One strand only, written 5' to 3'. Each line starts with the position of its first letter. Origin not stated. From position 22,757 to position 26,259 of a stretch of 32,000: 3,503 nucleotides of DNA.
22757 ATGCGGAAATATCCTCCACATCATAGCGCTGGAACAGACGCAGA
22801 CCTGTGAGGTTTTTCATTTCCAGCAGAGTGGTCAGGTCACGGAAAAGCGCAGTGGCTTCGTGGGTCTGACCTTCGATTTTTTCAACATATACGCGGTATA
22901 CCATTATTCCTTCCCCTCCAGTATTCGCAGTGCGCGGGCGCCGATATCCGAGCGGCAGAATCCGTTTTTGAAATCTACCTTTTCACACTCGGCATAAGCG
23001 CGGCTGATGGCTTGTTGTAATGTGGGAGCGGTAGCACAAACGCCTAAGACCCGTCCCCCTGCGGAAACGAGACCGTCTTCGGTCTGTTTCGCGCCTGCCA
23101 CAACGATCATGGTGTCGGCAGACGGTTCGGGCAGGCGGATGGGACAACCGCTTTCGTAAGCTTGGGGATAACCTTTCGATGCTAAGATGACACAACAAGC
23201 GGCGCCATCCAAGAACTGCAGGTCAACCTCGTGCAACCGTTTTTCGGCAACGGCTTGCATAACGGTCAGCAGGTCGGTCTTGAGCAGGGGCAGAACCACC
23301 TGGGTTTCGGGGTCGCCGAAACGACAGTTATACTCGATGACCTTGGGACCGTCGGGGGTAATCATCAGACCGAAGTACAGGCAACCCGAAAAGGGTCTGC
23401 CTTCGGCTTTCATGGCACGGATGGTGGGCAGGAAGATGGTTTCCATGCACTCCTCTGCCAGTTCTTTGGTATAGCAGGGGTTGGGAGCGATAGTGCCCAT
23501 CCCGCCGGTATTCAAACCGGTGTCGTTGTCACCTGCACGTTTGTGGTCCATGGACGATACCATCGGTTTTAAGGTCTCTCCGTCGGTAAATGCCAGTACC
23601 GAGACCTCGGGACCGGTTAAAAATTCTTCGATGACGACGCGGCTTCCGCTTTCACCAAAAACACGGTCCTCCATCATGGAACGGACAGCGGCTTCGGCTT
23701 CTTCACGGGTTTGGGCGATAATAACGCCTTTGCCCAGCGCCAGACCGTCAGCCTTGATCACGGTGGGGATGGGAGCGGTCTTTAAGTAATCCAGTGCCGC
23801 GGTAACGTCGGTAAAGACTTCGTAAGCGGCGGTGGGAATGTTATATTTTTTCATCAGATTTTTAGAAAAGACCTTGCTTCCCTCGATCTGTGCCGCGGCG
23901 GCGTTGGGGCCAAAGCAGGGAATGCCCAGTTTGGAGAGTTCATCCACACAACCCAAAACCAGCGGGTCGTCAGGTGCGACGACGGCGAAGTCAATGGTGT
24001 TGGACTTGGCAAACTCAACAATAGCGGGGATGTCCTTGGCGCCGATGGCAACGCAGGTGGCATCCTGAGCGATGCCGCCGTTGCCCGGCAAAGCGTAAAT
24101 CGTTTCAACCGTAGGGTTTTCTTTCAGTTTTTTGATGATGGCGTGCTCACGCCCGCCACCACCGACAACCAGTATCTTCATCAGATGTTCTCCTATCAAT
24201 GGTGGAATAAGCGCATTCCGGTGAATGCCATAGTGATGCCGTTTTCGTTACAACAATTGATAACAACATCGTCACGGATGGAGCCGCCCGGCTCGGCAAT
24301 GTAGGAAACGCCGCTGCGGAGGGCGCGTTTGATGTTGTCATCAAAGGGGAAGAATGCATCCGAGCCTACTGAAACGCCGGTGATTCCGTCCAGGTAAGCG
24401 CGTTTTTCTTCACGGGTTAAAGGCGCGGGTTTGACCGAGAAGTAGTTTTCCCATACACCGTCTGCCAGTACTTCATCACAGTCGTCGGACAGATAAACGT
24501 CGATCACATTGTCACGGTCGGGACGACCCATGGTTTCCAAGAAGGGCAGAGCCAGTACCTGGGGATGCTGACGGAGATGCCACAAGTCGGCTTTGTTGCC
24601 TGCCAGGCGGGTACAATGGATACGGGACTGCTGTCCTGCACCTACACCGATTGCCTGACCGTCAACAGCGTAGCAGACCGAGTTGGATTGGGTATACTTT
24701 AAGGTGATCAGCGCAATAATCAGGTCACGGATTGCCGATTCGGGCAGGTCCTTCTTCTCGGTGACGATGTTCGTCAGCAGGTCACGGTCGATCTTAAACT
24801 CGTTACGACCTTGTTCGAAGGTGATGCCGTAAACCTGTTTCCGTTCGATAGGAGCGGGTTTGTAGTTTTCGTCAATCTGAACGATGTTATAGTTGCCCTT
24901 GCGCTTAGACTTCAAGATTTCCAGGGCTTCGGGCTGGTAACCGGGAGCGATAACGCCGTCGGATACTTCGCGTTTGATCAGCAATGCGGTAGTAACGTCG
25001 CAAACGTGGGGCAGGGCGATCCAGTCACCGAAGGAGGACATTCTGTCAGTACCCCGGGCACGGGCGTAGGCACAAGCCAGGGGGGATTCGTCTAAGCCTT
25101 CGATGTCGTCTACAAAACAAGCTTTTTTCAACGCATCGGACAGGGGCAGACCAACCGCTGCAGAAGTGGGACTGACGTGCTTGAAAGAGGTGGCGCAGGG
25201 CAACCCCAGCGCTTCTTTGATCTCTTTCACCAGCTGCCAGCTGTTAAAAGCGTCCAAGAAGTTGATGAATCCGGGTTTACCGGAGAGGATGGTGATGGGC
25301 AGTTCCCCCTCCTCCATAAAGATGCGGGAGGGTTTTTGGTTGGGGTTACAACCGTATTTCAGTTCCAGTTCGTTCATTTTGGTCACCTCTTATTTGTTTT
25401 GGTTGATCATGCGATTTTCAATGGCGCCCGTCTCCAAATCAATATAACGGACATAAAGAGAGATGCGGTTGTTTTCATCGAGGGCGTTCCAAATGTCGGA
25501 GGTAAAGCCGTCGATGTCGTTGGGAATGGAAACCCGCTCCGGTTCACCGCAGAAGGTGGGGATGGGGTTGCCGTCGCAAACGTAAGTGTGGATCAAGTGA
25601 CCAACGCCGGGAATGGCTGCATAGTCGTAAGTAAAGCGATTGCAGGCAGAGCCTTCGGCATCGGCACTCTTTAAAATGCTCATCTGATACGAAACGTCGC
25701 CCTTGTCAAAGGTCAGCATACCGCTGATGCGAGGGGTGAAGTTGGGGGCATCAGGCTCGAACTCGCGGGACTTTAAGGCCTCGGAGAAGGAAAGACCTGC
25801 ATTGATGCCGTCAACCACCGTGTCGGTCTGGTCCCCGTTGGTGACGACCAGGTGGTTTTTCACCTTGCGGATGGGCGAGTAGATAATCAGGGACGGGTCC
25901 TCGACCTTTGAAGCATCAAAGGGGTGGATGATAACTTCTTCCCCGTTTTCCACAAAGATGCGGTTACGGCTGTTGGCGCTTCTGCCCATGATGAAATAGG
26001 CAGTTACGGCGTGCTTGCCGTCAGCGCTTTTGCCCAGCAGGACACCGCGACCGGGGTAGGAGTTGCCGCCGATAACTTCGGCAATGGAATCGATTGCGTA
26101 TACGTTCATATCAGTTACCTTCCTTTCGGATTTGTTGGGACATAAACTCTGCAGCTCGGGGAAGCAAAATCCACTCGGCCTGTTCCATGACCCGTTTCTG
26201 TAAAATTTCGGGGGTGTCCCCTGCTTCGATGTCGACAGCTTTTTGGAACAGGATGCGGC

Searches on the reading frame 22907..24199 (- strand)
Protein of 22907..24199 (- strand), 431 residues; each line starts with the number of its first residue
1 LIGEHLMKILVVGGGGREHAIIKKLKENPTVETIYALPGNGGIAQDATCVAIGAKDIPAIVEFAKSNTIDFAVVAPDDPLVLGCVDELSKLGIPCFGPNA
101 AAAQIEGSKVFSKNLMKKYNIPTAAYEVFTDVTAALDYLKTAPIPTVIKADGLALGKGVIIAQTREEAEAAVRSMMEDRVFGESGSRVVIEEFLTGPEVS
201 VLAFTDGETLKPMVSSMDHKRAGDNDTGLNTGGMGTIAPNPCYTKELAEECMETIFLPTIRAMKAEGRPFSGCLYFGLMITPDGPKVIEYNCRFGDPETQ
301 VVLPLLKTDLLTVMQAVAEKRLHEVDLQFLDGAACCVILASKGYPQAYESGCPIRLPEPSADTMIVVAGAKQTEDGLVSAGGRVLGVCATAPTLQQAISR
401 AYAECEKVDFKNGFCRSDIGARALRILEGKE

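Call 52: search_protein_families(library=pfam, proteins=[window:22907-24199:-], max_evalue=0.00001)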
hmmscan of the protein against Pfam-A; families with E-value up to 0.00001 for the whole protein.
window:22907-24199:- (431 aa): 4 families
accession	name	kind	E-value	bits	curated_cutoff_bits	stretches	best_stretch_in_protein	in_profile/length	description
PF01071.24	GARS_A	-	8.2e-80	267.7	27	1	107-299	1-194/194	Phosphoribosylglycinamide synthetase, ATP-grasp (A) domain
PF02844.21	GARS_N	-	5.6e-37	126.9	29.5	1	7-106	1-100/100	Phosphoribosylglycinamide synthetase, N domain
PF02843.22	GARS_C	-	4.9e-27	94.5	34.8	1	334-422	1-92/92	Phosphoribosylglycinamide synthetase, C domain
PF02786.22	CPSase_L_D2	-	3.7e-06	27.1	19.8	0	109-246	2-136/211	Carbamoyl-phosphate synthase L chain, ATP binding domain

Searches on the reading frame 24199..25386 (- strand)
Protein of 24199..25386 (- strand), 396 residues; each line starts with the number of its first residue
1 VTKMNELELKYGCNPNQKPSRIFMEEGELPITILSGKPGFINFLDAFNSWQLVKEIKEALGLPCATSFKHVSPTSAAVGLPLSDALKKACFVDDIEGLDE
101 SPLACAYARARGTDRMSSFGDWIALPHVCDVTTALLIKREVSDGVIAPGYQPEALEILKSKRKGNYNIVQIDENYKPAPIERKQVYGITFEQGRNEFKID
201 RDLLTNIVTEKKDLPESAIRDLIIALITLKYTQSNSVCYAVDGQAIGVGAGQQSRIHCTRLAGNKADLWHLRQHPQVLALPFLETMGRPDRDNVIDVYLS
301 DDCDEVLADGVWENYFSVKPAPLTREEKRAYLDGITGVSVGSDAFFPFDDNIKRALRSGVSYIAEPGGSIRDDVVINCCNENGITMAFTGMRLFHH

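Call 52: search_protein_families(library=pfam, proteins=[window:24199-25386:-], max_evalue=0.00001)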
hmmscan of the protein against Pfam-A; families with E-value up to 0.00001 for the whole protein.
window:24199-25386:- (396 aa): 1 family
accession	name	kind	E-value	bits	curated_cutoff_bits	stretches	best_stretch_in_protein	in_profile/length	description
PF01808.24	AICARFT_IMPCHas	-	8.8e-56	190.1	25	1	6-265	76-311/311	AICARFT/IMPCHase bienzyme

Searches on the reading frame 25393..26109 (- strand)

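Call 52: search_protein_families(library=pfam, proteins=[window:25393-26109:-], max_evalue=0.00001)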
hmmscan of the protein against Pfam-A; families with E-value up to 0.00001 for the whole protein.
window:25393-26109:- (239 aa): 1 family
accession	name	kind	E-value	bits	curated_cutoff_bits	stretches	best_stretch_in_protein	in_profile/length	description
PF07826.16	IMP_cyclohyd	-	2.1e-60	204.1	28.1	1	18-224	1-189/192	IMP cyclohydrolase-like protein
